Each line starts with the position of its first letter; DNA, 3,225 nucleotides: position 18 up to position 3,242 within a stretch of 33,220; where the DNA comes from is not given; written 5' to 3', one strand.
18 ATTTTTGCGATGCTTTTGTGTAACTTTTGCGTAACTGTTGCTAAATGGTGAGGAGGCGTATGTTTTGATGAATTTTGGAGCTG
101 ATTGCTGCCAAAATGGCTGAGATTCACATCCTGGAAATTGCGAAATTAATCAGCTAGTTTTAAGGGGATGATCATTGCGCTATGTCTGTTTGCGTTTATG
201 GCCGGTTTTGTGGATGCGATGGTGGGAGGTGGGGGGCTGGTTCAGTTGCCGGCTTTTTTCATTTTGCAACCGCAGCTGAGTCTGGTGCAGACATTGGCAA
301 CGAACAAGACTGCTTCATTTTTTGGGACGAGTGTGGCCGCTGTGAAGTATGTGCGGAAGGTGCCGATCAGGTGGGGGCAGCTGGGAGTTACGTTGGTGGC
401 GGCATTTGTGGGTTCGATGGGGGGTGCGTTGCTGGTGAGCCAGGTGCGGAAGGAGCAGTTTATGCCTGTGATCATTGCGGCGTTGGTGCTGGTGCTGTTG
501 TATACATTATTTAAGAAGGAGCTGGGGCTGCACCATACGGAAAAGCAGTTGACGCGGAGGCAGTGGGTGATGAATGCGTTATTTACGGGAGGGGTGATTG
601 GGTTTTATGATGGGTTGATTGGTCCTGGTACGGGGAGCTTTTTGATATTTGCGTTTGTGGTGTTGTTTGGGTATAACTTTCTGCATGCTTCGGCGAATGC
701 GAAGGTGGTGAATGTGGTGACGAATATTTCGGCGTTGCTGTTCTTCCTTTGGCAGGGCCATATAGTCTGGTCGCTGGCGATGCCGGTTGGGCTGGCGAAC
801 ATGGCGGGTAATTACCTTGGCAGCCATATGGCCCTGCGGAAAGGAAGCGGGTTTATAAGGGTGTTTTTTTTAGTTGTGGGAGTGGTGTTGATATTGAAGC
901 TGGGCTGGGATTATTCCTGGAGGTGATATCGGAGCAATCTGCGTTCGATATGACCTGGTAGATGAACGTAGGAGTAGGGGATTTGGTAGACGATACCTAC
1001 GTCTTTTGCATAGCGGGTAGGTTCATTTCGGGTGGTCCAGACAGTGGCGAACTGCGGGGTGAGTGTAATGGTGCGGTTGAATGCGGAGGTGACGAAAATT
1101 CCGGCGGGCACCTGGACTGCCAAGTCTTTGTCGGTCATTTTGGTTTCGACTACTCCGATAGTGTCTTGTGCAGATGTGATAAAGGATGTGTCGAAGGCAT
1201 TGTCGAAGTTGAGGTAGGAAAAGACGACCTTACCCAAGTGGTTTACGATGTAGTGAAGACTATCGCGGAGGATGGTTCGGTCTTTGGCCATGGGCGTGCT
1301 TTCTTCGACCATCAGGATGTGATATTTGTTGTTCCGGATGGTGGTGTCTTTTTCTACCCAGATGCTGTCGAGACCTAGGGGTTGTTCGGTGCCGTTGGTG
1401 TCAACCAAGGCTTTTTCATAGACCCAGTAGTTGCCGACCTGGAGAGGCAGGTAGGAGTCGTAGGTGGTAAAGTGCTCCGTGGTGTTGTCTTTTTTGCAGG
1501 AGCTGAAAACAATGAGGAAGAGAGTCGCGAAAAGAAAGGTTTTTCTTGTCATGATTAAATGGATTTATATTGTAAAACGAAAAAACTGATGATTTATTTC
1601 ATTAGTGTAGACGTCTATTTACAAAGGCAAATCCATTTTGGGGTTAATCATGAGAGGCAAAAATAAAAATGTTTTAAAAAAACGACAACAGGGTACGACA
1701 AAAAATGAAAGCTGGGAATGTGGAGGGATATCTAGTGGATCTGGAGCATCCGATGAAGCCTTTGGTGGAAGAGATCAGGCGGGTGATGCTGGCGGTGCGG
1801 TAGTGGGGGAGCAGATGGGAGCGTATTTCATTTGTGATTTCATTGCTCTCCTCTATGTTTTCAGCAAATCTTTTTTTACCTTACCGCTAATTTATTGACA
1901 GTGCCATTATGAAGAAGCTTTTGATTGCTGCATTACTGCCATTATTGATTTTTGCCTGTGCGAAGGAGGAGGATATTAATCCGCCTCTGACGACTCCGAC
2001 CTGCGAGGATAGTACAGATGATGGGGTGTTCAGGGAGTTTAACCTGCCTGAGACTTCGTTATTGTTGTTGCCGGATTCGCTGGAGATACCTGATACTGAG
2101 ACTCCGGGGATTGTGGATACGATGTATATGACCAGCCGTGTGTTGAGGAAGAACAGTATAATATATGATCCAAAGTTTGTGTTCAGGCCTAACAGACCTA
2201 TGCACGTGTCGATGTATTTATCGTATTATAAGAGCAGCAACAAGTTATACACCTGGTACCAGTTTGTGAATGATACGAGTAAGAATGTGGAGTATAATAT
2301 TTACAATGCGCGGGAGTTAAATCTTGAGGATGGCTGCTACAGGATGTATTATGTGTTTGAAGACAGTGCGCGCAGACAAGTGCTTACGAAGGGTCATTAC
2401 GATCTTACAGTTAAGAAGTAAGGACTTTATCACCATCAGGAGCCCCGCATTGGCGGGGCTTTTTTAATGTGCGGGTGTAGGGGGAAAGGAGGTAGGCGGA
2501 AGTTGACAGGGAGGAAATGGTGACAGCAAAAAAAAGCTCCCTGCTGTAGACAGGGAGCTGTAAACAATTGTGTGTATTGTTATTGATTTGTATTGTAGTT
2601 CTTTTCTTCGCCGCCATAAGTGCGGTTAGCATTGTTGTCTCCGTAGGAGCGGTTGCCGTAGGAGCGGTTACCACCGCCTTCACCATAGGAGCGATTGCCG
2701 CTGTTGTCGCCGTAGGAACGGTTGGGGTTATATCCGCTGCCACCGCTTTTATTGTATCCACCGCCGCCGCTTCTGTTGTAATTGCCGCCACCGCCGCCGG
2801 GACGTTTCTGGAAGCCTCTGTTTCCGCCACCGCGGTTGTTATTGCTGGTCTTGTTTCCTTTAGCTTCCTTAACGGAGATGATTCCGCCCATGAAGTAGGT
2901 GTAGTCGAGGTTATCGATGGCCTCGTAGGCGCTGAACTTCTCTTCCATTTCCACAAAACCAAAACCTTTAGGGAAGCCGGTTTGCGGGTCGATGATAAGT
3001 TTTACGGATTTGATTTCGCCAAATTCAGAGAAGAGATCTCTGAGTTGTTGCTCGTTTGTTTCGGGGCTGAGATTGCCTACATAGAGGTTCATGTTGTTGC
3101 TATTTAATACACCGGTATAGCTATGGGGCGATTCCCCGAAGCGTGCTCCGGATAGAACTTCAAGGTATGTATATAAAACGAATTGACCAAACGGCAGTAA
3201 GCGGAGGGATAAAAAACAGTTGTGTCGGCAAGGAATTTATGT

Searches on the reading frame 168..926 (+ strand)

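Call 63: search_protein_families(library=pfam, proteins=[window:168-926:+], max_evalue=0.001)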
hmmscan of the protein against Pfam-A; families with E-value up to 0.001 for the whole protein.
window:168-926:+ (252 aa): 1 family
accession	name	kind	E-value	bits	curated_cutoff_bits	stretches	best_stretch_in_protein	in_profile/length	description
PF01925.25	TauE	-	8.2e-47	160.3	32.6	1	5-245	1-237/237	Sulfite exporter TauE/SafE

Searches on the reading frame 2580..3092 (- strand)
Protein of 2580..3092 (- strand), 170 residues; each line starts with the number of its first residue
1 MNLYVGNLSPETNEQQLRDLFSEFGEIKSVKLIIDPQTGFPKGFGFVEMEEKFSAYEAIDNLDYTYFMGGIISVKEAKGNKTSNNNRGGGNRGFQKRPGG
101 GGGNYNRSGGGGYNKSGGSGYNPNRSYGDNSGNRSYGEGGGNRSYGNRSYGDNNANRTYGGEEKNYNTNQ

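Call 63: search_protein_families(library=pfam, proteins=[window:2580-3092:-], max_evalue=0.001)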
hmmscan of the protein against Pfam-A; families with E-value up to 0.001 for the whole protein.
window:2580-3092:- (170 aa): 1 family
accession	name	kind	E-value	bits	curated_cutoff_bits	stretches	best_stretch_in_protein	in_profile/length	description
PF00076.28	RRM_1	-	7.7e-23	80.6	20.7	1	3-69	1-66/70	RNA recognition motif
